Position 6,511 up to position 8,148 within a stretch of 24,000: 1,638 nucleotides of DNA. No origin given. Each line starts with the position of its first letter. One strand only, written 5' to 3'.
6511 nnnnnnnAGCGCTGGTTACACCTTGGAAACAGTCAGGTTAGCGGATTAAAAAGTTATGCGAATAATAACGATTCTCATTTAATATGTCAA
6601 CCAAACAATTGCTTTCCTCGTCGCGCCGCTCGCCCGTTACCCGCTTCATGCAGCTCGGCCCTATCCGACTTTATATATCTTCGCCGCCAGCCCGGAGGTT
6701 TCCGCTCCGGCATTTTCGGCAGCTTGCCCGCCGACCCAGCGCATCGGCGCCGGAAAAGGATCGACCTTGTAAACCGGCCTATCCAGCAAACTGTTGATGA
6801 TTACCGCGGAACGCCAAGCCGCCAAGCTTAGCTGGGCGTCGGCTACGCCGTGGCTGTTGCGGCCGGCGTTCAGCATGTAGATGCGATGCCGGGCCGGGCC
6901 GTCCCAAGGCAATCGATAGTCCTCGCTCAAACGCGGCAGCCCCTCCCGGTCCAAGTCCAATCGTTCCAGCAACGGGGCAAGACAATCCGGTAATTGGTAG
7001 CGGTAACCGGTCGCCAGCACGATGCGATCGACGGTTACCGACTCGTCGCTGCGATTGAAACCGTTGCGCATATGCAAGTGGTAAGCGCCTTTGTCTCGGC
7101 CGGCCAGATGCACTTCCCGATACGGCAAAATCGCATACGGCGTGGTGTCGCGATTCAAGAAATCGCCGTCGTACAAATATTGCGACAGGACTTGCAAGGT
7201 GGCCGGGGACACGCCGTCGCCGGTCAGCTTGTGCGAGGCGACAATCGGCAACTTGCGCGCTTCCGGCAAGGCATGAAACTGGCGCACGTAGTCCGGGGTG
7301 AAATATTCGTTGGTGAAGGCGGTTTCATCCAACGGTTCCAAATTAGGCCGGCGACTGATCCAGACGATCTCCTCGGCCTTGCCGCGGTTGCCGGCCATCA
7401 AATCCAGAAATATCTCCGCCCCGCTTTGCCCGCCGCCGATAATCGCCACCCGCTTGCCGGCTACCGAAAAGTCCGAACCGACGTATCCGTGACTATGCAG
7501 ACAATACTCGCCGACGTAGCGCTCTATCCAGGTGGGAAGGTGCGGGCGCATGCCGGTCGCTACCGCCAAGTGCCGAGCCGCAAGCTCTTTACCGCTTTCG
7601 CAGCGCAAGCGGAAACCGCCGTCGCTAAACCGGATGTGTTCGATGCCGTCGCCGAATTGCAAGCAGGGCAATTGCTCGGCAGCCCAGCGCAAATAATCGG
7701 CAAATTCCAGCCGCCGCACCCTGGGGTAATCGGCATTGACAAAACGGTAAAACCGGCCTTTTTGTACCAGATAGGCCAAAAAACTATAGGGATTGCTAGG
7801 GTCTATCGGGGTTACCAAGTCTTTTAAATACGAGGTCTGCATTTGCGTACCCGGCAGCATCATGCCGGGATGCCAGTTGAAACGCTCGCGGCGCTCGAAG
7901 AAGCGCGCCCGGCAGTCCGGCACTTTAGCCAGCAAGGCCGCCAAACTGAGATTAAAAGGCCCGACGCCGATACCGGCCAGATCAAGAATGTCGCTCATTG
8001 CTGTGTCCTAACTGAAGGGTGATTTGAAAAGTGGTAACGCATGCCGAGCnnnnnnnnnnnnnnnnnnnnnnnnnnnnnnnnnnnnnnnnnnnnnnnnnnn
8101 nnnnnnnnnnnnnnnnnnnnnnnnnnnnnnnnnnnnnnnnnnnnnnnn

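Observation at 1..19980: Fur-controlled acyl-peptide siderophore island: pyoverdine-style acylate/export/deacylate logistics with hydroxamate and beta-hydroxy-acid chemistry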

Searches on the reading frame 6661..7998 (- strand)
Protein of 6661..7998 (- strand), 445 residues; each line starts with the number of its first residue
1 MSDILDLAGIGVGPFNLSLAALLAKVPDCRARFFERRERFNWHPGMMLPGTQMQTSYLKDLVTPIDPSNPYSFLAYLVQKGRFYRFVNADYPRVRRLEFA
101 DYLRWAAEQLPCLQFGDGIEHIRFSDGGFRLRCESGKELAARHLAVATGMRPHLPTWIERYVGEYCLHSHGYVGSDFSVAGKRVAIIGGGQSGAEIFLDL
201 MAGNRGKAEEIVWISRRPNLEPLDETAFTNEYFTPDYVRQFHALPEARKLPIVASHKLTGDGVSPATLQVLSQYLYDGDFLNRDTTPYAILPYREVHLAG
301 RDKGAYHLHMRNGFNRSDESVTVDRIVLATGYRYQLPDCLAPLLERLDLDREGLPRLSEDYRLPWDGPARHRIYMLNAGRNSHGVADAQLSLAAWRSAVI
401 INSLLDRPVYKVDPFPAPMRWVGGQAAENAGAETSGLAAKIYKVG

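Call 8: search_protein_families(library=pfam, proteins=[window:6661-7998:-], max_evalue=0.01)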
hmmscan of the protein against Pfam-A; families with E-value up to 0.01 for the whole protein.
window:6661-7998:- (445 aa): 4 families
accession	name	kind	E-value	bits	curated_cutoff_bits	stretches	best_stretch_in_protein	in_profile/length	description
PF13434.12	Lys_Orn_oxgnase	-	2.5e-105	352.8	21.3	1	4-333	2-338/339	L-lysine 6-monooxygenase/L-ornithine 5-monooxygenase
PF13738.12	Pyr_redox_3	-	2e-09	37.6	30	1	91-220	75-199/305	Pyridine nucleotide-disulphide oxidoreductase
PF13454.12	NAD_binding_9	-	5.1e-06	27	21.8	0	63-150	58-154/155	FAD-NAD(P)-binding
PF07992.20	Pyr_redox_2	-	5.7e-06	26.4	26.1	1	131-221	87-178/291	Pyridine nucleotide-disulphide oxidoreductase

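Call 11: find_encoding_contigs(protein=window:6661-7998:-, flank=10000, max_places=6)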
Protein window:6661-7998:- (445 aa): 1 contig read that carries it; 1 place shown.
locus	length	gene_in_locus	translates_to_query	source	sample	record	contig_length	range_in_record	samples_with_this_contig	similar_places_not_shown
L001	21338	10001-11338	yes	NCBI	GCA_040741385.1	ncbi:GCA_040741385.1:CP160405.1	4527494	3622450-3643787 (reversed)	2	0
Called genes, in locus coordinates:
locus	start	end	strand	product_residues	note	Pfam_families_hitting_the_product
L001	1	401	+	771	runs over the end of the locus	PF07715:Plug, PF00593:TonB_dep_Rec_b-barrel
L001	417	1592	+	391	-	PF03929:PepSY_TM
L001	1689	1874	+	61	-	-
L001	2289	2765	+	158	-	-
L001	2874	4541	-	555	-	PF02463:SMC_N (faint), PF00005:ABC_tran, PF13304:AAA_21 (weak)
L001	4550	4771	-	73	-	PF20391:DUF6686 (weak)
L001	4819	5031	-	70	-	-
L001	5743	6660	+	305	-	PF01483:P_proprotein (faint)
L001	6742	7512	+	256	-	-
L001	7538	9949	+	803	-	PF01804:Penicil_amidase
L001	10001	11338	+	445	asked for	PF13434:Lys_Orn_oxgnase, PF13454:NAD_binding_9 (faint), PF13738:Pyr_redox_3, PF07992:Pyr_redox_2 (faint)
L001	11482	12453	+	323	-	PF13523:Acetyltransf_8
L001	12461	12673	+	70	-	PF03621:MbtH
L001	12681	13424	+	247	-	PF00975:Thioesterase, PF12697:Abhydrolase_6 (weak)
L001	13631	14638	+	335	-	PF02668:TauD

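Call 19: list_cluster_members(proteins=[window:6661-7998:-, window:4575-5318:-, window:5546-6517:-, window:13459-15126:+, window:16408-17583:-, window:11339-12256:-, window:10487-11257:-, window:15235-15711:-, window:20136-21734:+])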
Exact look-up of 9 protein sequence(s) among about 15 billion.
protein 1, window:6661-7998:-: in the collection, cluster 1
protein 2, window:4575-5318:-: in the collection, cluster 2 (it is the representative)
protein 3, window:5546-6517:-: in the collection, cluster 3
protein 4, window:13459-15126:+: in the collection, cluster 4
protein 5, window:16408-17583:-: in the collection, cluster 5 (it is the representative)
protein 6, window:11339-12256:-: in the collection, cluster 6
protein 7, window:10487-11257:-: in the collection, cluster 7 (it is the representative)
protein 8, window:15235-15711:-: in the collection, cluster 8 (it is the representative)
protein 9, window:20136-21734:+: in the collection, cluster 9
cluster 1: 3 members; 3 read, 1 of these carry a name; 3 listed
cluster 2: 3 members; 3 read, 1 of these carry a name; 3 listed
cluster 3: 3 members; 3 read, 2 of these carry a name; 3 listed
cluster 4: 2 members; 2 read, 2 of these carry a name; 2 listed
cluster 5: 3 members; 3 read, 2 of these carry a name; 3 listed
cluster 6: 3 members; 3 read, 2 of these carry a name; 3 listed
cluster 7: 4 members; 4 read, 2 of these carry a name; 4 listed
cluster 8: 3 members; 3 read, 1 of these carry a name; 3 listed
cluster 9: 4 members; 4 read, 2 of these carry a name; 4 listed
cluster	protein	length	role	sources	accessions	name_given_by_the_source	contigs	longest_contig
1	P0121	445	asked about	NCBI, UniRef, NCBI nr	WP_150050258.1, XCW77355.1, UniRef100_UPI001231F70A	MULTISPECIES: lysine N(6)-hydroxylase/L-ornithine N(5)-oxygenase family protein ... | lysine N(6)-hydroxylase/L-ornithine N(5)-oxygenase family protein n=1 Tax=Methylomonas ... | SidA/IucD/PvdA family monooxygenase [Methylomonas rhizoryzae]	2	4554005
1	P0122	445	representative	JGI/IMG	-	-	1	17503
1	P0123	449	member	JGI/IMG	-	-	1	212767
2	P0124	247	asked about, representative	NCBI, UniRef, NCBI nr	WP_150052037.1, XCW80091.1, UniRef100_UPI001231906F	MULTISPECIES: thioesterase II family protein [Methylomonas] | thioesterase II family protein n=1 Tax=Methylomonas TaxID=416 RepID=UPI001231906F | alpha/beta fold hydrolase [Methylomonas rhizoryzae]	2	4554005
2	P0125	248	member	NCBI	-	-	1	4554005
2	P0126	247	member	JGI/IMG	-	-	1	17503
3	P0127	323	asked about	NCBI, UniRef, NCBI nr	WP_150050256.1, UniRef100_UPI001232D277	GNAT family N-acetyltransferase [Methylomonas rhizoryzae] | GNAT family N-acetyltransferase n=1 Tax=Methylomonas rhizoryzae TaxID=2608981 ...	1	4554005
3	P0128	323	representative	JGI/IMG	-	-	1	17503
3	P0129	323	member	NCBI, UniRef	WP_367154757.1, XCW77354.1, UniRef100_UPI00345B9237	GNAT family N-acetyltransferase [Methylomonas sp. HYX-M1] | GNAT family N-acetyltransferase n=1 Tax=Methylomonas sp. HYX-M1 TaxID=3139307 ...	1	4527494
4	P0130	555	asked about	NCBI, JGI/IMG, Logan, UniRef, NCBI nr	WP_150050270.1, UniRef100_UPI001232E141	multidrug ABC transporter permease/ATP-binding protein [Methylomonas rhizoryzae] | multidrug ABC transporter permease/ATP-binding protein n=1 Tax=Methylomonas rhizoryzae ...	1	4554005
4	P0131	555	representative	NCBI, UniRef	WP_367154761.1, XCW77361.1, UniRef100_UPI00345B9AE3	multidrug ABC transporter permease/ATP-binding protein [Methylomonas sp. HYX-M1] | multidrug ABC transporter permease/ATP-binding protein n=1 Tax=Methylomonas sp. HYX-M1 ...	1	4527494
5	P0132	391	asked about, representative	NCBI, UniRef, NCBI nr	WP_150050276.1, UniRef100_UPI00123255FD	PepSY-associated TM helix domain-containing protein [Methylomonas rhizoryzae] | PepSY-associated TM helix domain-containing protein n=1 Tax=Methylomonas rhizoryzae ...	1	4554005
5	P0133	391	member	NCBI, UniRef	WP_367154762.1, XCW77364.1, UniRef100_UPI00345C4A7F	PepSY-associated TM helix domain-containing protein [Methylomonas sp. HYX-M1] | PepSY-associated TM helix domain-containing protein n=1 Tax=Methylomonas sp. HYX-M1 ...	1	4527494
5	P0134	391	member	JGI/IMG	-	-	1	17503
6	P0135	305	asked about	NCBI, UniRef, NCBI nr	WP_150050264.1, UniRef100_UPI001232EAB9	hypothetical protein [Methylomonas rhizoryzae] | hypothetical protein n=1 Tax=Methylomonas rhizoryzae TaxID=2608981 RepID=UPI001232EAB9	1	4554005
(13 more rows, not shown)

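Call 25: search_protein_families(library=ncbifam, proteins=[window:6661-7998:-], max_evalue=0.001)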
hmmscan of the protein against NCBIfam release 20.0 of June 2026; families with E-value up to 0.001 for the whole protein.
window:6661-7998:- (445 aa): 5 families
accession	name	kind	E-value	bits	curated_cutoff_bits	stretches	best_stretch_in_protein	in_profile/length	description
TIGR04439.1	histamin_N_OH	equivalog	1.2e-73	248.4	700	1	6-413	1-421/431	putative histamine N-monooxygenase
NF040505.1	ArsO_flavin_mono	equivalog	5.8e-08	32.6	425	1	118-218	96-192/346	ArsO family NAD(P)H-dependent flavin-containing monooxygenase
TIGR04018.1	Bthiol_YpdA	hypoth_equivalog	5.8e-05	22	339.9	0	109-202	84-173/316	YpdA family putative bacillithiol disulfide reductase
TIGR03140.1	AhpF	equivalog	0.00025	19.7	502.9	1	119-200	290-371/515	alkyl hydroperoxide reductase subunit F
TIGR04046.1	MSMEG_0569_nitr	hypoth_equivalog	0.00042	19.4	498.35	0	105-202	83-182/400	MSMEG_0569 family flavin-dependent oxidoreductase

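Call 38: find_encoding_contigs(protein=P0123, flank=10000, max_places=3)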
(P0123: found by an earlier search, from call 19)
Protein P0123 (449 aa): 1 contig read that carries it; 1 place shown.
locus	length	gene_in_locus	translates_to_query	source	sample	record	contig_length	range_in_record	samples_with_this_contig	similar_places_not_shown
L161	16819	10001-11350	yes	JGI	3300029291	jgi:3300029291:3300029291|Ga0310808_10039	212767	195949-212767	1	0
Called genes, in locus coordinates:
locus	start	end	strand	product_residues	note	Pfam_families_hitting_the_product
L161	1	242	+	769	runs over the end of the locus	PF07715:Plug, PF00593:TonB_dep_Rec_b-barrel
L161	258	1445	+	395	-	PF03929:PepSY_TM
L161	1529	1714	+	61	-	-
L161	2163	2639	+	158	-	-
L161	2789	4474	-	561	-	PF00005:ABC_tran, PF02463:SMC_N (faint), PF13304:AAA_21 (faint)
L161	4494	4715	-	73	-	PF20391:DUF6686 (weak)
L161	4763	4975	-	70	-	-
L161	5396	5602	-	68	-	-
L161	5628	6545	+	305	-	PF01483:P_proprotein (faint)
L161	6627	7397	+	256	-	-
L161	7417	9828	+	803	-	PF01804:Penicil_amidase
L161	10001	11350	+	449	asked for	PF13434:Lys_Orn_oxgnase, PF13454:NAD_binding_9 (faint), PF13738:Pyr_redox_3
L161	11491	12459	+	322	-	PF13523:Acetyltransf_8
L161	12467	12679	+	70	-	PF03621:MbtH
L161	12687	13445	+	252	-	PF00975:Thioesterase, PF12697:Abhydrolase_6 (weak)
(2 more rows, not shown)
